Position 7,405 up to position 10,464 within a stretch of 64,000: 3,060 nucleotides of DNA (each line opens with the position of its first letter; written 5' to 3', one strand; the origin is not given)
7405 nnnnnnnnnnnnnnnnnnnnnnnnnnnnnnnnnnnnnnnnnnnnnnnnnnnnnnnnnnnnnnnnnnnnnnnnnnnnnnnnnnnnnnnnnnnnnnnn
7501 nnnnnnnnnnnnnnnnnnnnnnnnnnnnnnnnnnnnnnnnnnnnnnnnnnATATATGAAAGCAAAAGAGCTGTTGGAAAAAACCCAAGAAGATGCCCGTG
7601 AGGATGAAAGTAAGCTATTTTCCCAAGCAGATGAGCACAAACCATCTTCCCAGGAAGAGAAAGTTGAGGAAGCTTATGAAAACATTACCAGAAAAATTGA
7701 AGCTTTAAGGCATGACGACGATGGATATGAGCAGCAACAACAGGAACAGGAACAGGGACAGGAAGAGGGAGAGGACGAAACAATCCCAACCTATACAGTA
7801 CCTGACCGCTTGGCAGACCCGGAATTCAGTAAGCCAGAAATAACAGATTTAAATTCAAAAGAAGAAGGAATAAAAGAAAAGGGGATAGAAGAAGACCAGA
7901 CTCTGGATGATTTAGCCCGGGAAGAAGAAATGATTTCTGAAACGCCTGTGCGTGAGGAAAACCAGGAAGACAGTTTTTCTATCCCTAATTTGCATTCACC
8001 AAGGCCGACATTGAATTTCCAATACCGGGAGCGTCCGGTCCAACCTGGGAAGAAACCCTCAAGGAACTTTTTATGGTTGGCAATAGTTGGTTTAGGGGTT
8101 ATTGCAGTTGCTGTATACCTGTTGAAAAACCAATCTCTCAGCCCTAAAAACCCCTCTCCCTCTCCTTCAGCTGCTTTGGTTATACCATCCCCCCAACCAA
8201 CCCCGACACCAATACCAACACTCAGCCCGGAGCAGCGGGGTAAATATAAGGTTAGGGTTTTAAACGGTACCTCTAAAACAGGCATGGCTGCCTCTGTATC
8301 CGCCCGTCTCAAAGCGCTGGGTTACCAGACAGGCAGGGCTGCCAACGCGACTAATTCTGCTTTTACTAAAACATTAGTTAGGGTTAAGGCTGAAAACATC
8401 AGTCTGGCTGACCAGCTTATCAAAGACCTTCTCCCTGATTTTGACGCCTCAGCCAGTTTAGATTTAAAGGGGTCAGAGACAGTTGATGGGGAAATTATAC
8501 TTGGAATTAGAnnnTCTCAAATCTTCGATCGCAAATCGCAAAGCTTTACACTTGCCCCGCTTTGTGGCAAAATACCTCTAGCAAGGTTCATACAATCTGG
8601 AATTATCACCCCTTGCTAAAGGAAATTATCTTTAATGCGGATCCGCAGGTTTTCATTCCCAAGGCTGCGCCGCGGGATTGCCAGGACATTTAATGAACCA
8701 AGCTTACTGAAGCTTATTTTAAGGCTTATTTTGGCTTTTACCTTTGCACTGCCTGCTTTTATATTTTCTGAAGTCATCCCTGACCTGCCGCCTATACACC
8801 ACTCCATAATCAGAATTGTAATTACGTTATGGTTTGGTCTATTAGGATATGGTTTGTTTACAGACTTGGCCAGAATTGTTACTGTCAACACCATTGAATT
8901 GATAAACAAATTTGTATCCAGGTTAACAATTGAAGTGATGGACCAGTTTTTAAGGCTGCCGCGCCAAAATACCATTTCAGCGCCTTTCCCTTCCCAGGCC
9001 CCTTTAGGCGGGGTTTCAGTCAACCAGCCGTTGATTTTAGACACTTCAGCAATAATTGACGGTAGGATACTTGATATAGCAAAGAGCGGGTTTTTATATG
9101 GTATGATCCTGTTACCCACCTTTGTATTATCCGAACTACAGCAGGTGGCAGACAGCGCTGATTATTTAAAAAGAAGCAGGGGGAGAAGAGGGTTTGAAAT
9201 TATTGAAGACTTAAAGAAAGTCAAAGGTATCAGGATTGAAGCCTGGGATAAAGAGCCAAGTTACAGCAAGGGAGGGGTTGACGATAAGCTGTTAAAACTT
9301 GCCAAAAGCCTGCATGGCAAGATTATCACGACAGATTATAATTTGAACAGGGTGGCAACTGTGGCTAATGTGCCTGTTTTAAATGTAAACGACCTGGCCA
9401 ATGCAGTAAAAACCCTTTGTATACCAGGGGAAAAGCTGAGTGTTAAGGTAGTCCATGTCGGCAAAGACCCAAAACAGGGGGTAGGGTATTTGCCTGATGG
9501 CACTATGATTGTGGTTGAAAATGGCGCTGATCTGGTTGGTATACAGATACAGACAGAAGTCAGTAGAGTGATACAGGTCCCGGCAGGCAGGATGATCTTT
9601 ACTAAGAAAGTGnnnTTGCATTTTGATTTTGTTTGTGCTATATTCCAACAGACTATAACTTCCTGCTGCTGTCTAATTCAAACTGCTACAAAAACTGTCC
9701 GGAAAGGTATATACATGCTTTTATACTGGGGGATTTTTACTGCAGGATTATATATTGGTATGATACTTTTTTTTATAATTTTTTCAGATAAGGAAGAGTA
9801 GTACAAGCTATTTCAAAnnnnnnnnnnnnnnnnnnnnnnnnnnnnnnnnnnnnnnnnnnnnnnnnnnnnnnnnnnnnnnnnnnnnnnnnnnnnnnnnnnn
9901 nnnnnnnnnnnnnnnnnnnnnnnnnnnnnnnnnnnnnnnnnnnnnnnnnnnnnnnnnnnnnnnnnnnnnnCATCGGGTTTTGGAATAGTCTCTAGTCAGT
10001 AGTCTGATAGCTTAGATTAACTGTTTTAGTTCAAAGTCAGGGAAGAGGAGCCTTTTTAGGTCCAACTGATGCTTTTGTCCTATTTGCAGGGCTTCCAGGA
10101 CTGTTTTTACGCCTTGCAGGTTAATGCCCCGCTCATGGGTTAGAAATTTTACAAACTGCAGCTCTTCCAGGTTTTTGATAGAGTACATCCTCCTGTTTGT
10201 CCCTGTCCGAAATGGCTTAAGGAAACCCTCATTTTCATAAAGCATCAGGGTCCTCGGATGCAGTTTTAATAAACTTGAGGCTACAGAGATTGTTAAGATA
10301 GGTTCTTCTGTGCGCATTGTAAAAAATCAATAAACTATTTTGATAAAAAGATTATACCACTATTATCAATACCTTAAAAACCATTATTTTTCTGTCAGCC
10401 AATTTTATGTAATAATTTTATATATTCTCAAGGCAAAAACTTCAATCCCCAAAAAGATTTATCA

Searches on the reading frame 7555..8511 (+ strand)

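Call 54: search_protein_families(library=pfam, proteins=[window:7555-8511:+], max_evalue=0.1)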
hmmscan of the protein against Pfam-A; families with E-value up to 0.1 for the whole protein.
window:7555-8511:+ (319 aa): 1 family
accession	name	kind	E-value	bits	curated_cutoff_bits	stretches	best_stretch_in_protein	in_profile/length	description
PF13399.11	LytR_C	-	5.9e-11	43.6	22.2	1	231-293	2-62/86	LytR cell envelope-related transcriptional attenuator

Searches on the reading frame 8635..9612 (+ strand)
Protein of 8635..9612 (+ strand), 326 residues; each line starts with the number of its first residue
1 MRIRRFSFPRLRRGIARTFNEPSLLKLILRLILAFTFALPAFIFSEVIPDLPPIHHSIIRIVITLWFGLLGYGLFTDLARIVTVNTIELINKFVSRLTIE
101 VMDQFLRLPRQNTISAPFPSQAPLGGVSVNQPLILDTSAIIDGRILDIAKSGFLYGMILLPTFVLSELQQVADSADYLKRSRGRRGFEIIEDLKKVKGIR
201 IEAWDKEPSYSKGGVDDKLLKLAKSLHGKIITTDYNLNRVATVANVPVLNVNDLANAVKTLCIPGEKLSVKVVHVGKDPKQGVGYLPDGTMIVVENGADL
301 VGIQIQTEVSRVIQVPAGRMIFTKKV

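Call 54: search_protein_families(library=pfam, proteins=[window:8635-9612:+], max_evalue=0.1)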
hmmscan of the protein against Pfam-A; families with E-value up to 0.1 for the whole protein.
window:8635-9612:+ (326 aa): 4 families
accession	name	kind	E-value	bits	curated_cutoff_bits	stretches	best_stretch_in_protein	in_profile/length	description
PF01850.27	PIN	-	1.6e-06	29.1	23.6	1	134-241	2-118/120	PIN domain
PF01938.26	TRAM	-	0.03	14.6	21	1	265-299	5-38/61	TRAM domain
PF13638.12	PIN_4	-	0.042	14.6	21.9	1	134-250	2-130/132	PIN domain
PF18477.7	PIN_9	-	0.095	13.4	26.3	0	158-250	31-112/116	PIN like domain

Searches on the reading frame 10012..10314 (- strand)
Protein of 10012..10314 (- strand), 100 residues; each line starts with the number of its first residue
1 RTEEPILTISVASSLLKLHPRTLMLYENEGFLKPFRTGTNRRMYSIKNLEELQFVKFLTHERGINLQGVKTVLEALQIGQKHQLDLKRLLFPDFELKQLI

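Call 54: search_protein_families(library=pfam, proteins=[window:10012-10314:-], max_evalue=0.1)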
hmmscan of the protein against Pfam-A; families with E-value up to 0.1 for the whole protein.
window:10012-10314:- (100 aa): 3 families
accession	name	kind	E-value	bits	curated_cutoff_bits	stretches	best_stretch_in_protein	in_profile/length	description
PF13411.12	MerR_1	-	3e-15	56.5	21.6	1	8-75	2-68/69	MerR HTH family regulatory protein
PF00376.29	MerR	-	4.9e-08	33.1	28.2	1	8-44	1-38/38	MerR family regulatory protein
PF12728.13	HTH_17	-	0.012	16.3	27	1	7-51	2-45/51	Helix-turn-helix domain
